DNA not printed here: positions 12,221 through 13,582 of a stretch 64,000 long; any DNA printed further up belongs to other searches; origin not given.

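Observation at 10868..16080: Divergent lipid-type cassette (acyl-CoA ligase, FabH-like condensing enzyme, FabG-like SDR, two alpha/beta hydrolases) with Ole-pathway-like composition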

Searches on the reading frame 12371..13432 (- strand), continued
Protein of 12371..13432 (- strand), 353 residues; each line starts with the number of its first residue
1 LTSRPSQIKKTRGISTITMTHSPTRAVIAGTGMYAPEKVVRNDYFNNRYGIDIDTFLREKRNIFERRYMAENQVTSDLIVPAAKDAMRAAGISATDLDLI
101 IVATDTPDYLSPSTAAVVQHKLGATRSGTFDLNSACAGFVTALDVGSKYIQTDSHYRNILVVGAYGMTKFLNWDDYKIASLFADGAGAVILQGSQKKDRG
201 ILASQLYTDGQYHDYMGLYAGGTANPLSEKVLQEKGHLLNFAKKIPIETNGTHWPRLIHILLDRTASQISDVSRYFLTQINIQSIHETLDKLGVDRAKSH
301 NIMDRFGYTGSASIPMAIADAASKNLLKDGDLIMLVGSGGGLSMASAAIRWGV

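Call 27: search_protein_families(library=pfam, proteins=[L039:6598-7134:-, L039:5705-6583:-, L039:4742-5698:-, L039:3124-4737:-, L039:2472-3137:-, L039:1250-2221:-, L039:538-1197:+, L039:14523-14966:-, L039:12586-13110:+, L039:13151-13828:+], max_evalue=0.001)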
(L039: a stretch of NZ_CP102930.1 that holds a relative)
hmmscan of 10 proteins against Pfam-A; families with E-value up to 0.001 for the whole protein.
L039:6598-7134:- (178 aa): 2 families
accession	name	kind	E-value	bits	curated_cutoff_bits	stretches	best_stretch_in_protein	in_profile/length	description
PF00034.26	Cytochrom_C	-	2.8e-14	54.6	21.3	1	74-158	1-89/90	Cytochrome c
PF13442.11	Cytochrome_CBB3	-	1.8e-09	38.2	27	1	75-155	4-68/68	Cytochrome C oxidase, cbb3-type, subunit III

L039:5705-6583:- (292 aa): 1 family
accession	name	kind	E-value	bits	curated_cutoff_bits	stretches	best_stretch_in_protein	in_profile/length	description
PF02630.20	SCO1-SenC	-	0.00087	19.7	22.8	0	69-204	8-133/134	SCO1/SenC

L039:4742-5698:- (318 aa): 5 families
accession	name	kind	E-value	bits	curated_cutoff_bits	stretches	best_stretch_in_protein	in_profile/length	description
PF00116.26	COX2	-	3.1e-21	76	22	1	126-195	44-113/120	Cytochrome C oxidase subunit II, periplasmic domain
PF02790.20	COX2_TM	-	1.5e-09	38.3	22.8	1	9-84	4-79/88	Cytochrome C oxidase subunit II, transmembrane domain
PF13442.11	Cytochrome_CBB3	-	3e-09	37.5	27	1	224-314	4-68/68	Cytochrome C oxidase, cbb3-type, subunit III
PF00034.26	Cytochrom_C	-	1.1e-08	36.7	21.3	1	224-318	2-90/90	Cytochrome c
PF13473.12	Cupredoxin_1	-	3.5e-06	27.4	27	1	115-185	22-93/104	Cupredoxin-like domain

L039:3124-4737:- (537 aa): 1 family
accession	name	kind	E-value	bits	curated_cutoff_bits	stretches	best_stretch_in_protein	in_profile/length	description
PF00115.25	COX1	-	4.3e-152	507.4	34.8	1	31-477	1-435/436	Cytochrome C and Quinol oxidase polypeptide I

L039:2472-3137:- (221 aa): 1 family
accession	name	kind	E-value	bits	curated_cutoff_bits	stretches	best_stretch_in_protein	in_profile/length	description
PF00510.24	COX3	-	2e-16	61.1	23.8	1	30-219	77-255/258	Cytochrome c oxidase subunit III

L039:1250-2221:- (323 aa): 1 family
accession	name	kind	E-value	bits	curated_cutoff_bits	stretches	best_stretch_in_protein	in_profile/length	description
PF01040.23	UbiA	-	9.6e-53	179.5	34.2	1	60-299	11-249/250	UbiA prenyltransferase family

L039:538-1197:+ (219 aa): 6 families
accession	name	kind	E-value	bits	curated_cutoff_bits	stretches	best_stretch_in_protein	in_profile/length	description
PF02798.26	GST_N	-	3.3e-19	69.4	20.9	1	3-77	2-76/76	Glutathione S-transferase, N-terminal domain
PF13409.12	GST_N_2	-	2.9e-17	63.5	25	1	12-77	2-69/70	Glutathione S-transferase, N-terminal domain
PF13417.12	GST_N_3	-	4.8e-17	62.5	22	1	6-83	1-75/75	Glutathione S-transferase, N-terminal domain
PF14497.11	GST_C_3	-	4e-06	27.4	21.6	1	117-195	12-91/104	Glutathione S-transferase, C-terminal domain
PF00043.30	GST_C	-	6.6e-06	26.7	20.7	1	131-195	25-89/93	Glutathione S-transferase, C-terminal domain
PF13410.11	GST_C_2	-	2.6e-05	24.7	24.9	1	137-173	11-45/69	Glutathione S-transferase, C-terminal domain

L039:14523-14966:- (147 aa): 1 family
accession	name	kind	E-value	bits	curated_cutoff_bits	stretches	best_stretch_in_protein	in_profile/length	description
PF04355.18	BamE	-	5.4e-10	39.4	23.2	1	26-68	8-49/71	Outer membrane protein assembly factor BamE domain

L039:12586-13110:+ (174 aa): 0 families

L039:13151-13828:+ (225 aa): 1 family
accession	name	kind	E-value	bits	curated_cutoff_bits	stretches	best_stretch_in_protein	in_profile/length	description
PF00413.30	Peptidase_M10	-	1.5e-08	35.1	24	1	147-222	102-155/159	Matrixin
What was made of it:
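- Tried and rejected: The conserved flank in Bdellovibrio (cytochrome c oxidase operon, CtaB, SCO1) is functionally unrelated synteny (call 27).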

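Call 29: find_homologous_proteins(query=A2)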
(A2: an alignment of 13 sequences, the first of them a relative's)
Query A2 (13 sequences) (328 aa, profile of the alignment): 6191 proteins with E <= 0.001 among 8000 candidates; the best 120 are listed.
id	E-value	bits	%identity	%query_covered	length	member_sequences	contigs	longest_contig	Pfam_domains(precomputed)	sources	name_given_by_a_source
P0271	2.0e-144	499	47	99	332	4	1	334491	PF08545.17,PF08541.17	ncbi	-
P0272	2.5e-144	498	48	99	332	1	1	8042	PF08545.17,PF08541.17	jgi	jgi:3-oxoacyl-[acyl-carrier-protein] synthase-3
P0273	2.3e-143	495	45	100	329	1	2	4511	PF08545.17,PF08541.17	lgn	-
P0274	2.4e-143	495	47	100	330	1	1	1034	PF08545.17,PF00108.30,PF08541.17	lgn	-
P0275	3.3e-143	495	45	100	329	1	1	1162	PF08545.17,PF08541.17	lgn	-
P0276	3.5e-143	495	45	100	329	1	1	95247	PF08545.17,PF08541.17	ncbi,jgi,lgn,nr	ncbi:MAG: 3-ketoacyl-ACP synthase [Acidobacteria bacterium 13_1_20CM_3_53_8]|nr:MAG: 3-ketoacyl-ACP 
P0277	5.2e-143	494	45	100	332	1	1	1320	PF08545.17,PF08541.17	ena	-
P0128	6.1e-143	494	100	100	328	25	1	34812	PF08545.17,PF08541.17,PF08392.19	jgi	jgi:3-oxoacyl-[acyl-carrier-protein] synthase-3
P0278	6.4e-143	494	47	100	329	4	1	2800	PF08545.17,PF08541.17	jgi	jgi:3-oxoacyl-[acyl-carrier-protein] synthase-3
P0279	9.0e-143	493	45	99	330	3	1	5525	PF08545.17,PF08541.17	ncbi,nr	ncbi:MAG: ketoacyl-ACP synthase III [Acidobacteria bacterium]|nr:MAG: ketoacyl-ACP synthase III [Aci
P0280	1.3e-142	493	46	100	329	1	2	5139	PF08545.17,PF08541.17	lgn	-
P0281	1.4e-142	493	46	100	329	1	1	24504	PF08545.17,PF08541.17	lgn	-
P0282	2.1e-142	492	47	99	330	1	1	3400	PF08545.17,PF08541.17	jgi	jgi:3-oxoacyl-[acyl-carrier-protein] synthase-3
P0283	2.2e-142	492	47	99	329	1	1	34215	PF08545.17,PF00108.30,PF08541.17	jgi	jgi:3-oxoacyl-[acyl-carrier-protein] synthase-3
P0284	2.3e-142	492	46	100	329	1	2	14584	PF08545.17,PF00108.30,PF08541.17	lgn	-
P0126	2.3e-141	489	44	99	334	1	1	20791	PF08545.17,PF08541.17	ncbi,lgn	ncbi:MAG: ketoacyl-ACP synthase III [Anaerolineales bacterium]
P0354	1.2e-140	486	46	100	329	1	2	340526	PF08545.17,PF08541.17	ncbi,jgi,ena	ncbi:MAG TPA: ketoacyl-ACP synthase III [Pyrinomonadaceae bacterium]|jgi:3-oxoacyl-[acyl-carrier-pro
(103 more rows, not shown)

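Call 30: find_encoding_contigs(protein=P0354, flank=8000, max_places=2)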
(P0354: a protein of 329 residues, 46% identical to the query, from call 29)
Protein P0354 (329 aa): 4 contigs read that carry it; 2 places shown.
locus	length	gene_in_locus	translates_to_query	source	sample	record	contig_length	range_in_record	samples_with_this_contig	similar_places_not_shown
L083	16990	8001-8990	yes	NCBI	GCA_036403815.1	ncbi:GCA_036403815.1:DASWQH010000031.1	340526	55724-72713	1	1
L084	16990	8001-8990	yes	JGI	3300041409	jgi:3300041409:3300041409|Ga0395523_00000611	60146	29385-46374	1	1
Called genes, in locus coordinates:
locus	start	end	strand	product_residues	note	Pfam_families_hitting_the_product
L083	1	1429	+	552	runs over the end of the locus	PF06609:TRI12, PF00083:Sugar_tr, PF07690:MFS_1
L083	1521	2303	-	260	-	PF00106:adh_short, PF08659:KR, PF23441:SDR, PF13561:adh_short_C2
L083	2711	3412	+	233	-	PF00440:TetR_N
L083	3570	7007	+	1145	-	PF13620:CarboxypepD_reg, PF13715:CarbopepD_reg_2, PF25183:OMP_b-brl_4, PF00593:TonB_dep_Rec_b-barrel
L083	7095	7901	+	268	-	PF00561:Abhydrolase_1, PF12146:Hydrolase_4, PF12697:Abhydrolase_6, PF08386:Abhydrolase_4 (weak)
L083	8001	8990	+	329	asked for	PF08545:ACP_syn_III, PF08541:ACP_syn_III_C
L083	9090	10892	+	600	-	PF00501:AMP-binding, PF23562:AMP-binding_C_3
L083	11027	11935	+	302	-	PF00561:Abhydrolase_1, PF12146:Hydrolase_4, PF12697:Abhydrolase_6, PF03096:Ndr (weak)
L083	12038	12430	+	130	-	PF13452:FAS1_DH_region, PF01575:MaoC_dehydratas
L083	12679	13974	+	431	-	PF07690:MFS_1, PF00083:Sugar_tr, PF07690:MFS_1 (weak)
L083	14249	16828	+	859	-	PF00270:DEAD, PF00271:Helicase_C, PF04408:WHD_HA2 (faint), PF08482:HrpB_C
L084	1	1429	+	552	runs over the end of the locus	PF06609:TRI12, PF00083:Sugar_tr, PF07690:MFS_1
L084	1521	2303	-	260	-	PF00106:adh_short, PF08659:KR, PF23441:SDR, PF13561:adh_short_C2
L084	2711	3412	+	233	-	PF00440:TetR_N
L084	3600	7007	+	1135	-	PF13620:CarboxypepD_reg, PF13715:CarbopepD_reg_2, PF25183:OMP_b-brl_4, PF00593:TonB_dep_Rec_b-barrel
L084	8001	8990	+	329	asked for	PF08545:ACP_syn_III, PF08541:ACP_syn_III_C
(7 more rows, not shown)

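Call 31: find_encoding_contigs(protein=P0126, flank=8000, max_places=2)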
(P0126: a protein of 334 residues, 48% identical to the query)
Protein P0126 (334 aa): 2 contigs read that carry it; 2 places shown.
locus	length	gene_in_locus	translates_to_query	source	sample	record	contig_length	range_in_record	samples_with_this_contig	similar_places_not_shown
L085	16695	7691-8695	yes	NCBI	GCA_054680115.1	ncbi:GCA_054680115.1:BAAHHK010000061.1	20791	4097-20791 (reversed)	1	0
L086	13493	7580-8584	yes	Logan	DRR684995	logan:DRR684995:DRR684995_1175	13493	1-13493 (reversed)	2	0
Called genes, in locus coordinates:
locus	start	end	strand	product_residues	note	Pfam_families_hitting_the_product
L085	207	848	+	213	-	PF01797:Y1_Tnp (weak)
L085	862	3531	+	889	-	PF03704:BTAD, PF00515:TPR_1 (faint), PF07719:TPR_2 (faint), PF13374:TPR_10 (faint), PF13191:AAA_16 (weak), PF17874:TPR_MalT, PF13424:TPR_12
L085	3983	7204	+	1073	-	PF13401:AAA_22 (weak), PF25873:WHD_MalT, PF17874:TPR_MalT (weak), PF13424:TPR_12, PF03704:BTAD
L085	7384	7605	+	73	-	-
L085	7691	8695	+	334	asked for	PF08545:ACP_syn_III, PF08541:ACP_syn_III_C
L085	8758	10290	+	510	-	PF00501:AMP-binding, PF13193:AMP-binding_C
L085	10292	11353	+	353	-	PF00561:Abhydrolase_1, PF12146:Hydrolase_4, PF12697:Abhydrolase_6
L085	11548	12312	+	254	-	PF00106:adh_short, PF08659:KR, PF13561:adh_short_C2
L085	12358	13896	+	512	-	PF00501:AMP-binding, PF13193:AMP-binding_C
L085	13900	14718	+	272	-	PF00561:Abhydrolase_1, PF12146:Hydrolase_4, PF12697:Abhydrolase_6, PF00326:Peptidase_S9 (faint), PF03959:FSH1 (weak)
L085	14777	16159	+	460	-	PF13433:Peripla_BP_5, PF13458:Peripla_BP_6, PF01094:ANF_receptor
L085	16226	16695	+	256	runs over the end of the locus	PF00005:ABC_tran, PF13304:AAA_21 (faint), PF12399:BCA_ABC_TP_C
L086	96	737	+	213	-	PF01797:Y1_Tnp (weak)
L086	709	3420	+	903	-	PF03704:BTAD, PF00515:TPR_1 (faint), PF07719:TPR_2 (faint), PF13374:TPR_10 (faint), PF17874:TPR_MalT, PF13424:TPR_12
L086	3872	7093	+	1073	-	PF13401:AAA_22 (weak), PF25873:WHD_MalT, PF17874:TPR_MalT (weak), PF13424:TPR_12, PF03704:BTAD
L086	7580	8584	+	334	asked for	PF08545:ACP_syn_III, PF08541:ACP_syn_III_C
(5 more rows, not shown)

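Call 32: find_encoding_contigs(protein=P0128, flank=8000, max_places=2)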
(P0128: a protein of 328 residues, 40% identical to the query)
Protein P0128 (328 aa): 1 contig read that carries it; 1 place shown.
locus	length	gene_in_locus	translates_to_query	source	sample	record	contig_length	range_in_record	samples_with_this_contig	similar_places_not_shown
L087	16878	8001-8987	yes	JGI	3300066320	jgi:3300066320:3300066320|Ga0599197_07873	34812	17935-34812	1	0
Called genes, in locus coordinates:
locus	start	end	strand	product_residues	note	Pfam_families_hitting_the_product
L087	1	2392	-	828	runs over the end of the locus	PF04313:HSDR_N, PF00270:DEAD (weak), PF04851:ResIII, PF18766:SWI2_SNF2, PF22679:T1R_D3-like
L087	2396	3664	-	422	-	PF01420:Methylase_S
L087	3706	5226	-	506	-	PF12161:HsdM_N, PF02384:N6_Mtase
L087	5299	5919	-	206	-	-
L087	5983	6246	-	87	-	-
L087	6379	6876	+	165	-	PF00561:Abhydrolase_1, PF12146:Hydrolase_4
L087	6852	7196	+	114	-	-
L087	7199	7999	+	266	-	PF00561:Abhydrolase_1, PF12146:Hydrolase_4, PF12697:Abhydrolase_6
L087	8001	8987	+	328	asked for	PF08392:FAE1_CUT1_RppA (weak), PF08545:ACP_syn_III, PF08541:ACP_syn_III_C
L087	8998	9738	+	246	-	PF00106:adh_short, PF01370:Epimerase (faint), PF08659:KR, PF23441:SDR, PF13561:adh_short_C2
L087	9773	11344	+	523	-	PF07833:Cu_amine_oxidN1, PF13433:Peripla_BP_5, PF13458:Peripla_BP_6, PF01094:ANF_receptor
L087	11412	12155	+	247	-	PF00005:ABC_tran, PF13304:AAA_21 (faint), PF12399:BCA_ABC_TP_C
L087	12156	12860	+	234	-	PF00005:ABC_tran, PF13304:AAA_21 (faint)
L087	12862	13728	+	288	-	PF02653:BPD_transp_2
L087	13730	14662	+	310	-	PF02653:BPD_transp_2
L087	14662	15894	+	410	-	PF00440:TetR_N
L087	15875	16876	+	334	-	?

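Call 34: find_related_loci(query=A2, collection=metagenome_contigs, flank=8000)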
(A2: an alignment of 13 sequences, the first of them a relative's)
Query A2 (328 aa) in metagenome_contigs; peptide patterns used: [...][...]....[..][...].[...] (x = any residue, [..] = any of these).
600 stretches matched a pattern (row limit reached: there are more); 597 encode a relative of the query (tblastn E <= 1e-3); the best 80 are kept; 80 distinct loci.
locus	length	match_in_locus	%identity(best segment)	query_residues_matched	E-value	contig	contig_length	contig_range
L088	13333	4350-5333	89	1-328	0e+0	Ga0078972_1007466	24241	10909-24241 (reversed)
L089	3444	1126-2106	64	1-328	7e-149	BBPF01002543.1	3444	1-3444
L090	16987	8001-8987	57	1-328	2e-127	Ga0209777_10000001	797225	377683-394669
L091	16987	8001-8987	57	1-328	4e-127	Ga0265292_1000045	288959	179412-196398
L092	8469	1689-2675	57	1-328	1e-125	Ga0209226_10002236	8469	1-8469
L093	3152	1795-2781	55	1-328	4e-126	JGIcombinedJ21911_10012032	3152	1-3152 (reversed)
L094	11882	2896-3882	55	1-328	6e-122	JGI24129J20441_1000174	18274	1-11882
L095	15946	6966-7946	50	2-328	1e-111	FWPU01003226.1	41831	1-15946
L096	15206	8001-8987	51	1-327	7e-108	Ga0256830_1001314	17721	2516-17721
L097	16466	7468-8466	48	2-327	4e-105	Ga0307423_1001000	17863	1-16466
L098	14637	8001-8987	47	1-327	4e-104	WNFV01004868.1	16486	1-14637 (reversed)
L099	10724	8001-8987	47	1-327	1e-103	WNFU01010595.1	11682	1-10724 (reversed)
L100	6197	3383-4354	48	5-327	8e-104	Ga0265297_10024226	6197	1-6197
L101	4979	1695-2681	47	1-327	1e-103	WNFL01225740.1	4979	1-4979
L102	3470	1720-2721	47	1-327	8e-105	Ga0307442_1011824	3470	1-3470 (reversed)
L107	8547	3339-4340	46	1-327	9e-103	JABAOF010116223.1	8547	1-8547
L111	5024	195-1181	47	1-327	2e-101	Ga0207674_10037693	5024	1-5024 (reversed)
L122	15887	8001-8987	47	1-327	1e-99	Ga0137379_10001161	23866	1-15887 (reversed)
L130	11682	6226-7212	44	1-327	3e-98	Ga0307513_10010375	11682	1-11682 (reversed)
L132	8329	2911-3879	47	6-327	1e-98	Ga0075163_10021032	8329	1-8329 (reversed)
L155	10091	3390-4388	45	2-327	5e-96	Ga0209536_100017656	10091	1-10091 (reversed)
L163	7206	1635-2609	44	5-327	1e-95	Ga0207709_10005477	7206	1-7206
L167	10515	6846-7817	45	6-327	3e-95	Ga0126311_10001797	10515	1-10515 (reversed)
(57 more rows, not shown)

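Call 37: search_protein_families(library=pfam, proteins=[L167:2699-6031:+, L132:4530-4934:+, L111:3539-4813:+, L155:2-847:+, L107:6929-8494:+, L095:4757-6010:-, L122:3203-3898:+, L088:12342-13331:+, L099:135-1178:+, L163:2749-4353:+], max_evalue=0.001)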
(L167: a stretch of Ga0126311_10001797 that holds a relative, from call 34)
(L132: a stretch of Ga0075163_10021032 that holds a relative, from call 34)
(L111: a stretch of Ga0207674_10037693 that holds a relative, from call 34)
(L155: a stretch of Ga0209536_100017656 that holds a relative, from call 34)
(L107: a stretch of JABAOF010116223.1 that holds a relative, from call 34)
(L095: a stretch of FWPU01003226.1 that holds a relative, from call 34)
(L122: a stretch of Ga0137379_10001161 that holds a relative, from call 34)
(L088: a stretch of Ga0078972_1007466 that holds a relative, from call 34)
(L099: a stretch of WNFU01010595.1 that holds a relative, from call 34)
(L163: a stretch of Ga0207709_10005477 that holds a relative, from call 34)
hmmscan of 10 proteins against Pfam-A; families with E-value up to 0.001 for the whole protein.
L167:2699-6031:+ (1110 aa): 5 families
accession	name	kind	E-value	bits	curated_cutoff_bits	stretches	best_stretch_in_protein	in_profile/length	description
PF25183.1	OMP_b-brl_4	-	2.4e-199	665.1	30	1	252-1103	1-838/838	Outer membrane beta barrel domain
PF13620.12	CarboxypepD_reg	-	9.8e-20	71.1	32.3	1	38-118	1-81/82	Carboxypeptidase regulatory-like domain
PF13715.12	CarbopepD_reg_2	-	1e-08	35.5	32.2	1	39-122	1-80/88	CarboxypepD_reg-like domain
PF00593.30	TonB_dep_Rec_b-barrel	-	1.6e-05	25.4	27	1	395-736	57-254/436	TonB dependent receptor-like, beta-barrel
PF07715.20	Plug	-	0.00063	20.7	23.9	0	138-247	3-105/107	TonB-dependent Receptor Plug Domain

L132:4530-4934:+ (134 aa): 2 families
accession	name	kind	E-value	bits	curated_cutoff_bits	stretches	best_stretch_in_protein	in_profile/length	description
PF01575.25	MaoC_dehydratas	-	1.4e-22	80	27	1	17-117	15-118/123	MaoC like domain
PF13452.11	FAS1_DH_region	-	5.5e-05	23.8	22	1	21-125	15-130/132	FAS1-like, dehydratase domain region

L111:3539-4813:+ (424 aa): 4 families
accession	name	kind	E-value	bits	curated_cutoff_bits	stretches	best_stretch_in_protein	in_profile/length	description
PF07690.21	MFS_1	-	1.5e-47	162.7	33.4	1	29-333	1-303/347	Major Facilitator Superfamily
PF00083.30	Sugar_tr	-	1.2e-08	34.8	22.3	1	73-202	59-194/452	Sugar (and other) transporter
PF03137.26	OATP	-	5.6e-06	25.4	25.8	0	231-318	298-384/545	Organic Anion Transporter Polypeptide (OATP) family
PF12832.13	MFS_1_like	-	0.00046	19.8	25.2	0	81-182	268-371/373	MFS_1 like family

L155:2-847:+ (281 aa): 1 family
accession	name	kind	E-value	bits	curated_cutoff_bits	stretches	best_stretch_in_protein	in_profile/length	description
PF02653.21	BPD_transp_2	-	6.2e-23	81.7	26.8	1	1-270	33-269/269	Branched-chain amino acid transport system / permease component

L107:6929-8494:+ (521 aa): 3 families
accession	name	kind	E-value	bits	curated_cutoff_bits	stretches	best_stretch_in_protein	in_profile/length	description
PF13458.12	Peripla_BP_6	-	4.1e-38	132.3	31.7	1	41-425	1-341/343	Periplasmic binding protein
PF13433.12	Peripla_BP_5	-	2.7e-09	37.1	27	1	74-240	23-184/363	Periplasmic binding protein domain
PF01094.35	ANF_receptor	-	2.6e-07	30.5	25.4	1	102-224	34-154/353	Receptor family ligand binding region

L095:4757-6010:- (417 aa): 6 families
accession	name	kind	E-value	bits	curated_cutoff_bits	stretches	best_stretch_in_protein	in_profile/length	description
PF00440.29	TetR_N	-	2.1e-27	95.1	24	2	239-285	1-47/47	Bacterial regulatory proteins, tetR family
PF17932.6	TetR_C_24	-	4.2e-07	30.7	26.4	1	92-199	4-114/114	Tetracyclin repressor-like, C-terminal domain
PF14514.11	TetR_C_9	-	1e-05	26.1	25.3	0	307-391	9-94/130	Tetracyclin repressor-like, C-terminal domain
PF13022.12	HTH_Tnp_1_2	-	1.2e-05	25.9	27.9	0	25-84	13-69/122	Helix-turn-helix of insertion element transposase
PF21351.2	TetR_C_41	-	0.00037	21.2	27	0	312-381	5-75/108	Tetracyclin repressor-like, C-terminal domain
PF16295.10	TetR_C_10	-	0.00057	20.6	28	0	77-186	7-117/132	Tetracyclin repressor-like, C-terminal domain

L122:3203-3898:+ (231 aa): 1 family
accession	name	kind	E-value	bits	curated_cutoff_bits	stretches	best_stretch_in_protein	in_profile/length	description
PF00440.29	TetR_N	-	2.3e-15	56.5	24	1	18-60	3-45/47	Bacterial regulatory proteins, tetR family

L088:12342-13331:+ (330 aa): 2 families
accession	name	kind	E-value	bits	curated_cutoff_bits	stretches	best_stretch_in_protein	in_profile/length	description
PF13336.12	AcetylCoA_hyd_C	-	4e-16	59.7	23.7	1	277-330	1-54/154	Acetyl-CoA hydrolase/transferase C-terminal domain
PF02550.21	AcetylCoA_hydro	-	2e-11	44.7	24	1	11-183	5-188/198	Acetyl-CoA hydrolase/transferase N-terminal domain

L099:135-1178:+ (347 aa): 9 families
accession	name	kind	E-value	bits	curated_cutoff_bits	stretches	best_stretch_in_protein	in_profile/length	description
PF10503.15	Esterase_PHB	-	1.7e-30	106.3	23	1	39-247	3-204/219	Esterase PHB depolymerase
PF00756.26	Esterase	-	1.5e-08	35.2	22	1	45-169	16-149/251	Putative esterase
PF00326.27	Peptidase_S9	-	8.2e-08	32.4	22.6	1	121-241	50-173/213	Prolyl oligopeptidase family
PF02230.22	Abhydrolase_2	-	4.8e-07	30.3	23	1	49-163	10-133/217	Phospholipase/Carboxylesterase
PF20434.5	BD-FAE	-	6.5e-06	26.2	26.8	0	128-156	82-110/215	BD-FAE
PF00561.26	Abhydrolase_1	-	2.9e-05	24.3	25.8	0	133-168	67-102/245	alpha/beta hydrolase fold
PF05448.18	AXE1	-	0.00024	20.4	21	0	122-157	163-198/321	Acetyl xylan esterase (AXE1)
PF12146.15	Hydrolase_4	-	0.00027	20.8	27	0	121-164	64-105/239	Serine aminopeptidase, S33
PF07859.19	Abhydrolase_3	-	0.00075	19.8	25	0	125-154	58-90/210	alpha/beta hydrolase fold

L163:2749-4353:+ (534 aa): 3 families
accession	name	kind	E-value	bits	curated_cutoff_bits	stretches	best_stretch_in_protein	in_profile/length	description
PF00501.34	AMP-binding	-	8.6e-75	252.4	29.9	1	27-380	13-384/384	AMP-binding enzyme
PF23562.2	AMP-binding_C_3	-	2.8e-15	57.2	20.8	1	417-529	2-122/124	AMP-binding enzyme C-terminal domain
PF13193.12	AMP-binding_C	-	0.00012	23.4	24.5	1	432-494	2-67/76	AMP-binding enzyme C-terminal domain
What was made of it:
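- An Esterase_PHB protein lies upstream in 4 loci (call 37).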

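Call 52: predict_structure(alignment_id=A1)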
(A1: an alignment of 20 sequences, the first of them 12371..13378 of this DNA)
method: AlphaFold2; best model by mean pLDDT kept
length: 335 residues; sequences in the alignment: 20
mean_pLDDT: 82.4   pTM: 0.86
mean pLDDT of the five models: 82.4, 81.9, 81.1, 80.9, 76.6
residues with pLDDT >= 90: 147; 70-90: 125; 50-70: 35; < 50: 28
segments of 3 or more residues with pLDDT < 50: 192-207, 218-227
pLDDT, mean of each block of 10 residues (from residue 1): 69 95 90 88 87 90 98 97 85 77 94 77 88 86 91 71 88 92 82 40 41 54 46 77 90 96 86 95 91 92 96 94 75 89
secondary structure, 60 per line:
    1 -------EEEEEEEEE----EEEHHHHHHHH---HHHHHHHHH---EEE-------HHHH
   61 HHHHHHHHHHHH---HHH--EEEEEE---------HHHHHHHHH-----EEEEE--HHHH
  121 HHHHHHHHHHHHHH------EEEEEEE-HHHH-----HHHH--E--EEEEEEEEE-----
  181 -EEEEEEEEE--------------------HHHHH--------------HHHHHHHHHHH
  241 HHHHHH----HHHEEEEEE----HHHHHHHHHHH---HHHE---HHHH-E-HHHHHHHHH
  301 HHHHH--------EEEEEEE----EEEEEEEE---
elements in order: E8-16 E21-23 H24-31 H35-43 E47-49 H57-72 E81-86 H96-104 E110-114 H117-134 E141-147 H149-152 H158-161 E167-175 E182-190 H211-215 H230-246 E254-259 H264-274 H285-288 H292-305 E314-320 E325-332
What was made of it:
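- On FabH (condensing KAS III): AF2 model pLDDT 82, pTM 0.86 (call 52).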
